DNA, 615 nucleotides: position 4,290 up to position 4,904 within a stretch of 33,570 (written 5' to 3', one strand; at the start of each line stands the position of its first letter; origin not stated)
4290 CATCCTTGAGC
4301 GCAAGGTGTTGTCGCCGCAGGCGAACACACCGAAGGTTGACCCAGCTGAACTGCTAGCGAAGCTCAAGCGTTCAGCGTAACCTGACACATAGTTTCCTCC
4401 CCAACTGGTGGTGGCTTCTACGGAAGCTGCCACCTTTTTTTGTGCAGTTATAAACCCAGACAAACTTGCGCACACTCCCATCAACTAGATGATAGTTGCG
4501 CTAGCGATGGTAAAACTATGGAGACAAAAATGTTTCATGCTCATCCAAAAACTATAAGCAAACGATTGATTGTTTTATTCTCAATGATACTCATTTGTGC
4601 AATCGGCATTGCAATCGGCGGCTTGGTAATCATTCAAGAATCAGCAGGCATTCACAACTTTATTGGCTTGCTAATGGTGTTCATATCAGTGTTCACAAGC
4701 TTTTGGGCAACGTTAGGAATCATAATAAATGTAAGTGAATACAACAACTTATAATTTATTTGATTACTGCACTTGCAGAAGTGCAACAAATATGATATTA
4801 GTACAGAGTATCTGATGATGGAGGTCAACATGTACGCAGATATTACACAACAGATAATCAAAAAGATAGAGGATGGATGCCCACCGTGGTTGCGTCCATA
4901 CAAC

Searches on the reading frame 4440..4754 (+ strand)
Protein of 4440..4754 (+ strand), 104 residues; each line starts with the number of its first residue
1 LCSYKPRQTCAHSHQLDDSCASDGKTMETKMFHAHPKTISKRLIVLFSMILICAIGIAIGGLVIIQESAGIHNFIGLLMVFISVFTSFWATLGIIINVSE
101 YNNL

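Call 11: search_protein_families(library=pfam, proteins=[window:4440-4754:+], max_evalue=0.01)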
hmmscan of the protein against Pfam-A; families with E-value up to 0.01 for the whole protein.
window:4440-4754:+ (104 aa): 2 families
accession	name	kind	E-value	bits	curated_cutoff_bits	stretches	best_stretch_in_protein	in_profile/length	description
PF04549.19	CD47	-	0.0054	17.4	25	1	37-88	25-76/147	CD47 transmembrane region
PF20990.2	DUF2207_C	-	0.0083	16.3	33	1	27-90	122-185/247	Predicted membrane protein (DUF2207) C-terminal domain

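Call 12: search_protein_families(library=phrogs, proteins=[window:4440-4754:+], max_evalue=0.001)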
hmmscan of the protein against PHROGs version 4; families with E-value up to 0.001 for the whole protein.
window:4440-4754:+ (104 aa): 0 families
